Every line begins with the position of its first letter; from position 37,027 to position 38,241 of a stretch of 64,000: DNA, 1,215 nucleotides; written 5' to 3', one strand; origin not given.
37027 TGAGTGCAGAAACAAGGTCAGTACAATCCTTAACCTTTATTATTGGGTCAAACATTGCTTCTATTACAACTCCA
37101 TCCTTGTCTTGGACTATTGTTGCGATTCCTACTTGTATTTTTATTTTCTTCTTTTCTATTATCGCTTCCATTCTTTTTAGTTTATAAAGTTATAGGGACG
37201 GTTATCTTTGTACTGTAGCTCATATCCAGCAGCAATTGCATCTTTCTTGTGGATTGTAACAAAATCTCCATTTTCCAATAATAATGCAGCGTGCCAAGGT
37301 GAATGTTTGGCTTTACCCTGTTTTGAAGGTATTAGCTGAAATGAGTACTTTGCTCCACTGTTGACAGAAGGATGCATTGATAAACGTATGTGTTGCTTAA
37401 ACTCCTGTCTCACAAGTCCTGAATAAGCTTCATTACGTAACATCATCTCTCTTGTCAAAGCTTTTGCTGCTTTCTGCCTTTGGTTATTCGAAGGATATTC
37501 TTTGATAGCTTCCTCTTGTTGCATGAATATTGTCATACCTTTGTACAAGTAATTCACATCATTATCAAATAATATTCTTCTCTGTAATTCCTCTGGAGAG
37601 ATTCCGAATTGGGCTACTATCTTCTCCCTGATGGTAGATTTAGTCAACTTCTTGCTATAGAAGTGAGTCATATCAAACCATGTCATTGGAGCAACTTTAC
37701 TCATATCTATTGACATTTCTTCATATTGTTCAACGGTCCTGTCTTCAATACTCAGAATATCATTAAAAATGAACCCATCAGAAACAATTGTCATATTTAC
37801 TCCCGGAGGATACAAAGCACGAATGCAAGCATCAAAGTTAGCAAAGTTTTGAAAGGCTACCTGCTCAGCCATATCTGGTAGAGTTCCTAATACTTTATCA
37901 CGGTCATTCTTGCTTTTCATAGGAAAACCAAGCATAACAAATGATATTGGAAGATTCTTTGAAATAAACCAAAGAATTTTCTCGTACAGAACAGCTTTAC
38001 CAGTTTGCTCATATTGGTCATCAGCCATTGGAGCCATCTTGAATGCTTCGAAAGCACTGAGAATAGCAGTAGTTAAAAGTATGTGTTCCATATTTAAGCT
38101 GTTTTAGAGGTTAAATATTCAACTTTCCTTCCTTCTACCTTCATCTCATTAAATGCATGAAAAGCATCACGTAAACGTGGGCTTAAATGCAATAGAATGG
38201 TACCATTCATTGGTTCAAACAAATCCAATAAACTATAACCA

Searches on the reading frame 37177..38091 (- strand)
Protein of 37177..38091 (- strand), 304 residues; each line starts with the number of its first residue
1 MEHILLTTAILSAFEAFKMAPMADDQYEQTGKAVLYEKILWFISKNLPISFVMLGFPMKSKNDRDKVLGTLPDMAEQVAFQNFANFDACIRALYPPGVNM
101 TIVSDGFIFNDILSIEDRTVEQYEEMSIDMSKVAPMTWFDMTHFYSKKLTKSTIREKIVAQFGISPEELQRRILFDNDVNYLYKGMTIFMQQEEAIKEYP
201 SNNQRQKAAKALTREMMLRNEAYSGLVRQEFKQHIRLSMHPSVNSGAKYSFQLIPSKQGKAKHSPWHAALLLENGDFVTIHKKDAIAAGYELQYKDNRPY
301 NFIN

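Call 3: search_protein_families(library=pfam, proteins=[window:37177-38091:-], max_evalue=1)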
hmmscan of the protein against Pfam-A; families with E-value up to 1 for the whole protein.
window:37177-38091:- (304 aa): 1 family
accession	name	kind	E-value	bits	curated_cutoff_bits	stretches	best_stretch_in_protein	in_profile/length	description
PF05141.17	DIT1_PvcA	-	7.3e-62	209.8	26.4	1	42-291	4-271/273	Pyoverdine/dityrosine biosynthesis protein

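Call 4: search_protein_families(library=phrogs, proteins=[window:37177-38091:-], max_evalue=0.1)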
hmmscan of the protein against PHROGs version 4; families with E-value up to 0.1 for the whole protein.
window:37177-38091:- (304 aa): 0 families

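Call 6: search_dna_similar(query=window:37177-38091:-, collection=phages, mode=protein, max_rows=30)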
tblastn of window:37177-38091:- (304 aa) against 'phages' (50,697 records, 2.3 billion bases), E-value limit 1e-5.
No match.

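Call 11: find_related_loci(query=window:37177-38091:-, collection=viral_contigs, flank=10000)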
Query window:37177-38091:- (304 aa) in viral_contigs; peptide patterns used: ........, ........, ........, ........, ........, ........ (x = any residue, [..] = any of these).
5 stretches matched a pattern; 3 encode a relative of the query (tblastn E <= 1e-3); 3 distinct loci.
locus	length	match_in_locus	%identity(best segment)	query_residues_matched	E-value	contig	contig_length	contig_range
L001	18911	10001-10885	57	7-302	3e-116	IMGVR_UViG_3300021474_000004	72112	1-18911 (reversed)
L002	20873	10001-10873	56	10-302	1e-110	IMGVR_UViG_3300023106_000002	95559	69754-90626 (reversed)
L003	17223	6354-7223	52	10-302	5e-102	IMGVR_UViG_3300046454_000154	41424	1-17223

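Call 17: find_homologous_proteins(query=window:37177-38091:-, max_evalue=0.00001)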
Query window:37177-38091:- (304 aa): 303 proteins with E <= 0.00001 among 1081 candidates; the best 120 are listed.
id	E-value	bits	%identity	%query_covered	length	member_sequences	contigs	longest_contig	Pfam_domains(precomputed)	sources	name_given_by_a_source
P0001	3.7e-201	685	100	100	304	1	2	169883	PF05141.18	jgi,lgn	jgi:pyoverdine/dityrosine biosynthesis protein Dit1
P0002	2.0e-163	561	80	100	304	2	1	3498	PF05141.18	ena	-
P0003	1.3e-156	538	77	99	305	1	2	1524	PF05141.18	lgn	-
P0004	1.4e-155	535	77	98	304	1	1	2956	PF05141.18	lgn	-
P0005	4.1e-146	504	72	98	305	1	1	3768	PF05141.18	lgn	-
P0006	3.4e-145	501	74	98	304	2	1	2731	PF05141.18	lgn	-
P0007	1.7e-113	397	61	97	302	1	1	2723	PF05141.18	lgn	-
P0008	6.9e-112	392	58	99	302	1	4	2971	PF05141.18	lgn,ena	-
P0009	9.6e-112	391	60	97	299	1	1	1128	PF05141.18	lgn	-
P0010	2.4e-111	390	60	97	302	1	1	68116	PF05141.18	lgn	-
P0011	4.7e-109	382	58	97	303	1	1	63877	PF05141.18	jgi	jgi:pyoverdine/dityrosine biosynthesis protein Dit1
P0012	4.8e-109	382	57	98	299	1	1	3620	PF05141.18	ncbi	-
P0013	1.1e-108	381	56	100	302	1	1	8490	PF05141.18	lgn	-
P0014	2.2e-108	380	57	97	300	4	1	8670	PF05141.18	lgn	-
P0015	5.0e-108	379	59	97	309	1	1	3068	PF05141.18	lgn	-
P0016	9.4e-108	378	60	97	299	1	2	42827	PF05141.18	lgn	-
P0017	1.2e-107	378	57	98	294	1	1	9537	PF05141.18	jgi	jgi:pyoverdine/dityrosine biosynthesis protein Dit1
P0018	2.7e-107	377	57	99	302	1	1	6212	PF05141.18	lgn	-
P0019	2.8e-107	377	56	99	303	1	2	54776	PF05141.18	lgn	-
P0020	4.1e-107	376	57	97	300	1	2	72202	PF05141.18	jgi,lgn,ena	jgi:pyoverdine/dityrosine biosynthesis protein Dit1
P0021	5.8e-107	375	56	97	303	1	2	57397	PF05141.18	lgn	-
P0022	9.4e-107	375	59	96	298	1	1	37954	PF05141.18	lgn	-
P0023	1.6e-106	374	58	96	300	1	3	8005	PF05141.18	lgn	-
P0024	6.9e-106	372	59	96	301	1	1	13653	PF05141.18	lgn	-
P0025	8.4e-106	372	56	96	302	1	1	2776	PF05141.18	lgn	-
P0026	9.1e-106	372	56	98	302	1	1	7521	PF05141.18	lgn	-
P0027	9.3e-106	372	59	97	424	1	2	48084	PF05141.18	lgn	-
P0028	9.5e-106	372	58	96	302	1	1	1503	PF05141.18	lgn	-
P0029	1.1e-105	371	58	96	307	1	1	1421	PF05141.18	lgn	-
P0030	1.2e-105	371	56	97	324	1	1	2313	PF05141.18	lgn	-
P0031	1.3e-105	371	55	97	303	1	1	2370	PF05141.18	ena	-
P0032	1.4e-105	371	55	98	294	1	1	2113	PF05141.18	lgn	-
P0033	1.4e-105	371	56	99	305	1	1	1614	PF05141.18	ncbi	-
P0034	2.9e-105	370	56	96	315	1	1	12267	PF05141.18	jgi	-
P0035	5.1e-105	369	57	97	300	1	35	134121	PF05141.18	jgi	jgi:pyoverdine/dityrosine biosynthesis protein Dit1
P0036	5.1e-105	369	56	97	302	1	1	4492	PF05141.18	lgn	-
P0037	7.4e-105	369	57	97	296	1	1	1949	PF05141.18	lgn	-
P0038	1.1e-104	368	60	93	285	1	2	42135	PF05141.18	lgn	-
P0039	1.3e-104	368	55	97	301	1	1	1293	PF05141.18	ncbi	-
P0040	1.4e-104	368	56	97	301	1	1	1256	PF05141.18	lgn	-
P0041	2.7e-104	367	55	97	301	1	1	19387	PF05141.18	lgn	-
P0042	3.4e-104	366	57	98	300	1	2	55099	PF05141.18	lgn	-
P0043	4.3e-104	366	55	98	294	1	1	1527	PF05141.18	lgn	-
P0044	8.5e-104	365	57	98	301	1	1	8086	PF05141.18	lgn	-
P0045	1.2e-103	365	55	97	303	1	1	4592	PF05141.18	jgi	jgi:pyoverdine/dityrosine biosynthesis protein Dit1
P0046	1.7e-103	364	55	98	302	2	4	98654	PF05141.18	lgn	-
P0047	1.7e-103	364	56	98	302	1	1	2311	PF05141.18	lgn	-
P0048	3.1e-103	363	59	94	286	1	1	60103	PF05141.18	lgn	-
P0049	3.7e-103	363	52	98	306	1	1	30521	PF05141.18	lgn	-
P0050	5.6e-103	362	57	98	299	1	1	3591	PF05141.18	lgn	-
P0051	6.4e-103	362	55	96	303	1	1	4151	PF05141.18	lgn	-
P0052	6.7e-103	362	55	98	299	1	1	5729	PF05141.18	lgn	-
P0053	8.4e-103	362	56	97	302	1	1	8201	PF05141.18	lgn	-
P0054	1.6e-102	361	55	99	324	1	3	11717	PF05141.18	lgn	-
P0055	1.8e-102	361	55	96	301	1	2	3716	PF05141.18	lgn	-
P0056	2.7e-102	360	56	98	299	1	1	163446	PF05141.18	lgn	-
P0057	3.2e-102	360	56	98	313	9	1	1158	PF05141.18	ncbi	-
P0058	3.6e-102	360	55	96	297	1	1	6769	PF05141.18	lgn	-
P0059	4.9e-102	359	57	96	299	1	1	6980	PF05141.18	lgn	-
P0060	5.6e-102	359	56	96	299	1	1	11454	PF05141.18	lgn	-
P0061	5.6e-102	359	54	98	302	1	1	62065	PF05141.18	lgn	-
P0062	6.1e-102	359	57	96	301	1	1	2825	PF05141.18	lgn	-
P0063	6.3e-102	359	56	97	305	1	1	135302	PF05141.18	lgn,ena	-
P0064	7.8e-102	359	54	98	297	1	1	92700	PF05141.18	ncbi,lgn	-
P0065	7.8e-102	359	56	100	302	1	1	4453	PF05141.18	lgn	-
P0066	9.5e-102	358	57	93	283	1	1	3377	PF05141.18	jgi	jgi:pyoverdine/dityrosine biosynthesis protein Dit1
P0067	1.7e-101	358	57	97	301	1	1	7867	PF05141.18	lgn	-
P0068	1.9e-101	357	54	97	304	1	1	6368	PF05141.18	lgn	-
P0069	2.1e-101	357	56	96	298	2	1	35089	PF05141.18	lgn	-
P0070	2.3e-101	357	55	96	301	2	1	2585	PF05141.18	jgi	-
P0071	2.9e-101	357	57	96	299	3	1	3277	PF05141.18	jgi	jgi:pyoverdine/dityrosine biosynthesis protein Dit1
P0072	3.0e-101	357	56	97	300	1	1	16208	PF05141.18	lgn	-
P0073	3.8e-101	356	53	98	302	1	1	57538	PF05141.18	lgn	-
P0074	4.4e-101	356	56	97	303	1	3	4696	PF05141.18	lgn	-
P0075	4.5e-101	356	57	98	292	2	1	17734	PF05141.18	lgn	-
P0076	5.2e-101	356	54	97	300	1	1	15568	PF05141.18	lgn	-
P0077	5.9e-101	356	56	97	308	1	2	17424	PF05141.18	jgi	jgi:pyoverdine/dityrosine biosynthesis protein Dit1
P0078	6.1e-101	356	53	97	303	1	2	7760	PF05141.18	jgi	jgi:pyoverdine/dityrosine biosynthesis protein Dit1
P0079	8.1e-101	355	56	96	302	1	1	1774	PF05141.18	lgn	-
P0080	8.4e-101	355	54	97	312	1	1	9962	PF05141.18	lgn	-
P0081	9.7e-101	355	54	97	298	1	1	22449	PF05141.18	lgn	-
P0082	1.3e-100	355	53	96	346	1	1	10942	PF05141.18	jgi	jgi:pyoverdine/dityrosine biosynthesis protein Dit1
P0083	1.4e-100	355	55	97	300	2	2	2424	PF05141.18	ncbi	-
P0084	1.6e-100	354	55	97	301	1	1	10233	PF05141.18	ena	-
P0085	2.4e-100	354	56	98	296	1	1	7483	PF05141.18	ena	-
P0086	2.5e-100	354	53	96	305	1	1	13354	PF05141.18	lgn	-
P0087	2.6e-100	354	55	97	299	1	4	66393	PF05141.18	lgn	-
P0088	3.2e-100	353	56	96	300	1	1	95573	PF05141.18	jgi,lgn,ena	-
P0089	3.2e-100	353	55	97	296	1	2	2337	PF05141.18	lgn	-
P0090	4.7e-100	353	56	96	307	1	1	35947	PF05141.18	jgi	jgi:pyoverdine/dityrosine biosynthesis protein Dit1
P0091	6.3e-100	352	55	97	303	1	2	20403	PF05141.18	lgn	-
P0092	6.3e-100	352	54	96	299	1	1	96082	PF05141.18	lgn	-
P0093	6.7e-100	352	55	97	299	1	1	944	PF05141.18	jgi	-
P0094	7.3e-100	352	54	98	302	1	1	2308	PF05141.18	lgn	-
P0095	7.7e-100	352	54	97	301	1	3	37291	PF05141.18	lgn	-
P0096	8.9e-100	352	54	97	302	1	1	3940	PF04485.18,PF05141.18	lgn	-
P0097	1.0e-99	352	54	97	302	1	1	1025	PF05141.18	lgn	-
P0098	1.3e-99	351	54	98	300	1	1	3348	PF05141.18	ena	-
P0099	1.4e-99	351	57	97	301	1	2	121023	PF05141.18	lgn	-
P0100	1.9e-99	351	52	97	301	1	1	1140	PF05141.18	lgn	-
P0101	2.2e-99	351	52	98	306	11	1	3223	PF05141.18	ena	-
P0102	3.1e-99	350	51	99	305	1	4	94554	PF05141.18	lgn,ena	-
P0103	4.0e-99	350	54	96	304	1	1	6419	PF05141.18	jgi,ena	-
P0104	4.1e-99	350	54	97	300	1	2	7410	PF05141.18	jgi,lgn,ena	-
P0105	4.6e-99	350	53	99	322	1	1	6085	PF05141.18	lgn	-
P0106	4.9e-99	349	54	97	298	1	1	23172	PF05141.18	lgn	-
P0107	5.1e-99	349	54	96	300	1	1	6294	PF05141.18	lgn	-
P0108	6.3e-99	349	53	96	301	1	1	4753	PF05141.18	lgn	-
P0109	6.8e-99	349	55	98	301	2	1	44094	PF05141.18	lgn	-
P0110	7.2e-99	349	55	96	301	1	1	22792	PF05141.18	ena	-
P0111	7.6e-99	349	54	97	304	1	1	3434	PF05141.18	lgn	-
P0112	1.0e-98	348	55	96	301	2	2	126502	PF05141.18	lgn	-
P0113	1.3e-98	348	55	97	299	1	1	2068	PF05141.18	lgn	-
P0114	1.5e-98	348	53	98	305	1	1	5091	PF05141.18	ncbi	-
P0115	1.5e-98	348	52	98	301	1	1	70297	PF05141.18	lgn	-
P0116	1.9e-98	348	54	98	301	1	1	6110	PF05141.18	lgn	-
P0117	2.0e-98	347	52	97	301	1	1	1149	PF05141.18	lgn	-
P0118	2.1e-98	347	56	93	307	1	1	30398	PF05141.18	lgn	-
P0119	2.4e-98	347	56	97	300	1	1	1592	PF05141.18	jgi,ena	-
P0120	2.5e-98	347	54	96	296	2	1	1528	PF05141.18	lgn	-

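Call 18: search_protein_families(library=pfam, proteins=[L001:9016-9963:+, L002:8353-9357:+, L003:6007-6336:+, L002:9435-9962:+, L002:10888-11631:+, L001:10907-11257:+, L002:11641-11979:+, L003:7168-7584:+], max_evalue=1)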
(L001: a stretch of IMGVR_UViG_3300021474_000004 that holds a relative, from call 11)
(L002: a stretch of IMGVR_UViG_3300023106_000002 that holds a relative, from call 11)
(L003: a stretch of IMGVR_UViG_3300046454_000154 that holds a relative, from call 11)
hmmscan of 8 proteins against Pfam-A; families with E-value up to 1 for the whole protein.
L001:9016-9963:+ (315 aa): 3 families
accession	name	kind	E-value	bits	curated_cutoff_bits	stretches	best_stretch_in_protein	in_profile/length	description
PF18701.6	DUF5641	-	0.14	12.8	23.1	0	68-117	26-69/94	Family of unknown function (DUF5641)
PF14686.12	fn3_3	-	0.2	11.9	24.4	1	70-112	25-60/75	Polysaccharide lyase family 4, domain II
PF23954.1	DUF7283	-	0.22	11.9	27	0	105-150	84-126/142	Family of unknown function (DUF7283)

L002:8353-9357:+ (334 aa): 3 families
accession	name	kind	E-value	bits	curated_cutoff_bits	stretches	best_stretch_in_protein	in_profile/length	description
PF05995.18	CDO_I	-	6.2e-05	23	23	1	116-209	70-159/170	Cysteine dioxygenase type I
PF24878.1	YkcB_C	-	0.2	12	27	1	260-287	24-51/85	Putative mannosyltransferase YkcB-like, C-terminal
PF21205.3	Rep3_C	-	0.22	12.2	21.1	0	151-181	13-44/59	Initiator Rep protein, WH2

L003:6007-6336:+ (109 aa): 2 families
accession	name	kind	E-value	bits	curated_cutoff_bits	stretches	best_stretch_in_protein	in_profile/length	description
PF17759.6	tRNA_synthFbeta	-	0.013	15.4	22.4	1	44-97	123-174/214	Phenylalanyl tRNA synthetase beta chain CLM domain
PF12671.13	Amidase_6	-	0.21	12.1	23.2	1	14-52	94-131/163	Putative amidase domain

L002:9435-9962:+ (175 aa): 0 families

L002:10888-11631:+ (247 aa): 3 families
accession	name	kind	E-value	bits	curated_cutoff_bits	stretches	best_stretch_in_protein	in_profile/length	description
PF13847.12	Methyltransf_31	-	0.009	16.1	27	1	97-217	5-110/145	Methyltransferase domain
PF02527.21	GidB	-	0.034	13.9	27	1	80-137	34-96/184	rRNA small subunit methyltransferase G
PF23525.1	Methyltransf_36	-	0.042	13.5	27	1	95-147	40-90/268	AprA MT2-like domain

L001:10907-11257:+ (116 aa): 0 families

L002:11641-11979:+ (112 aa): 1 family
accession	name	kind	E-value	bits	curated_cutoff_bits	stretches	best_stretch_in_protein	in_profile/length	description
PF07661.19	MORN_2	-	0.054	14.1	29.6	0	80-89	7-16/22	MORN repeat variant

L003:7168-7584:+ (138 aa): 1 family
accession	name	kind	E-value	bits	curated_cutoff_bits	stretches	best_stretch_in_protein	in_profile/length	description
PF16323.11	DUF4959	-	0.041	14.7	32.9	1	15-65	15-64/106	Domain of unknown function (DUF4959)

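Call 19: find_encoding_contigs(protein=P0001, flank=10000, max_places=3)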
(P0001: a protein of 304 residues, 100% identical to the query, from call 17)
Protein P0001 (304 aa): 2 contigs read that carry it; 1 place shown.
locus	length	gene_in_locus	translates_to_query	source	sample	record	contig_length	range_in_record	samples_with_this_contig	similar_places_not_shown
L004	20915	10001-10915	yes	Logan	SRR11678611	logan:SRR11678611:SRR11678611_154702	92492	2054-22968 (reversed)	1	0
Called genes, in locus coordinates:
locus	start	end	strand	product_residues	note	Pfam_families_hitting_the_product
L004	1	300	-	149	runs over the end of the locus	-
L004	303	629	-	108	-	-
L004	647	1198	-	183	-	-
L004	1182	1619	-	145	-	-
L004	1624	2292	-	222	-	-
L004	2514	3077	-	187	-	-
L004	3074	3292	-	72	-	-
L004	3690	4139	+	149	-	-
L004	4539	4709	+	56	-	-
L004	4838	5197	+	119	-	-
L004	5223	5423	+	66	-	PF26894:Phage_T4_Y07C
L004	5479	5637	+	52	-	-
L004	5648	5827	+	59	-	-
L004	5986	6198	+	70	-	-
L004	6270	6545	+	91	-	-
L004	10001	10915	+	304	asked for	PF05141:DIT1_PvcA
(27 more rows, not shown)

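Call 20: find_encoding_contigs(protein=P0035, flank=10000, max_places=4)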
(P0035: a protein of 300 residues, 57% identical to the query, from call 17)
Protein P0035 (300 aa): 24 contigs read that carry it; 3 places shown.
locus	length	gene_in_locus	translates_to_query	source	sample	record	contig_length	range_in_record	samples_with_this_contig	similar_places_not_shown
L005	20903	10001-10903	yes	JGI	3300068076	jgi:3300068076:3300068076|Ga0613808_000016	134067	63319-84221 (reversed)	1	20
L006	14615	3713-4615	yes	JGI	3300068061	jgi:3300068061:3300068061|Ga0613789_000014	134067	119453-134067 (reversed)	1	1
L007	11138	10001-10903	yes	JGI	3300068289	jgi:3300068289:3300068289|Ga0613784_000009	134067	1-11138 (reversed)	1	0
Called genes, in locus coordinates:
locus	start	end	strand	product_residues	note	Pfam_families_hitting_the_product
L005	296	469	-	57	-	-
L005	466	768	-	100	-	-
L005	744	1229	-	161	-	-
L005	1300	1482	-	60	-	-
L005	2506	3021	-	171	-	-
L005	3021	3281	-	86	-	-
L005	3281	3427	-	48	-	-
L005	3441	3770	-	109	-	-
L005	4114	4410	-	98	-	PF01381:HTH_3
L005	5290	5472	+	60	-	-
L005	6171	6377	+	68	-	-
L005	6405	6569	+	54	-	-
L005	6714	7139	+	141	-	-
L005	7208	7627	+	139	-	-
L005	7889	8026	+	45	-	-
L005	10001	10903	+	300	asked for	PF05141:DIT1_PvcA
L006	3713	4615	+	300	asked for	PF05141:DIT1_PvcA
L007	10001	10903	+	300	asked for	PF05141:DIT1_PvcA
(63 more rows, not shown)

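Call 22: find_related_loci(query=A1, collection=viral_contigs, flank=8000)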
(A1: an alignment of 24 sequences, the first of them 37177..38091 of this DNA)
Query A1 (304 aa) in viral_contigs; peptide patterns used: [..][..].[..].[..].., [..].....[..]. (x = any residue, [..] = any of these).
78 stretches matched a pattern; 7 encode a relative of the query (tblastn E <= 1e-3); 7 distinct loci.
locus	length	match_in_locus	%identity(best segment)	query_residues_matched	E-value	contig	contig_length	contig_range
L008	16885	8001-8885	57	7-302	5e-116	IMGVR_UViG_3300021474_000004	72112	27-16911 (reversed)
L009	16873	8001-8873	56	10-302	3e-110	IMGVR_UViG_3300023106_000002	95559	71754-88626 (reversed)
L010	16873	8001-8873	54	10-303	3e-103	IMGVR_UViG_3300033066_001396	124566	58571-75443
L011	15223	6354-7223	52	10-302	9e-102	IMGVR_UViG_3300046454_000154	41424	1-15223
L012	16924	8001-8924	49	1-302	2e-97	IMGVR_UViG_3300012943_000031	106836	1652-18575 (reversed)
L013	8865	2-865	44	11-302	1e-75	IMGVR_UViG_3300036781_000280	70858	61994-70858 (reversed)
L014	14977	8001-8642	48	85-302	1e-58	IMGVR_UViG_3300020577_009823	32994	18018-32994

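Call 23: find_related_loci(query=A1, collection=metagenome_contigs, flank=8000)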
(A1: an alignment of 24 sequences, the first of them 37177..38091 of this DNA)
Query A1 (304 aa) in metagenome_contigs; peptide patterns used: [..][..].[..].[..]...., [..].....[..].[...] (x = any residue, [..] = any of these).
103 stretches matched a pattern; 30 encode a relative of the query (tblastn E <= 1e-3); 30 distinct loci.
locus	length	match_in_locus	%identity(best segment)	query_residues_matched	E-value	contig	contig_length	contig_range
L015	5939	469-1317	79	1-283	7e-159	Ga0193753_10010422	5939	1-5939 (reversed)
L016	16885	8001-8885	57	7-302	8e-116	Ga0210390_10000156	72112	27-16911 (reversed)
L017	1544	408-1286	56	7-302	4e-122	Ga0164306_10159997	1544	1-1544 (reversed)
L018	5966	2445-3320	56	6-302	5e-111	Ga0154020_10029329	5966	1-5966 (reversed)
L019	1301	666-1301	75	7-218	8e-120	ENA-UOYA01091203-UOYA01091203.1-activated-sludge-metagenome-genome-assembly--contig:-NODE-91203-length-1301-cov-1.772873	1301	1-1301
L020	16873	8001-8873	56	10-302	4e-110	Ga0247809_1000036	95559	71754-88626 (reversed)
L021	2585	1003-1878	55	10-302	4e-114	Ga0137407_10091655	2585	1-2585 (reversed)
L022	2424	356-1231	55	10-303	1e-114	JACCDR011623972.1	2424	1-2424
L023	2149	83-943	57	10-300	7e-114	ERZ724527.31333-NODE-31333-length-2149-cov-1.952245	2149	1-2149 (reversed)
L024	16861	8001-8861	57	10-300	5e-108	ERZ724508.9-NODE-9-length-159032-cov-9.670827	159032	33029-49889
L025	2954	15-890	55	10-302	1e-110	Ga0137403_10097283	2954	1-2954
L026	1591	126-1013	56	8-302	9e-115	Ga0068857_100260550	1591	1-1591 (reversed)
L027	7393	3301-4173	54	10-303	1e-106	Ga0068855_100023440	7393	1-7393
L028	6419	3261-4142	54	10-302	8e-107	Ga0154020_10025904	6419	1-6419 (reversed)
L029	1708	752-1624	54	10-300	2e-113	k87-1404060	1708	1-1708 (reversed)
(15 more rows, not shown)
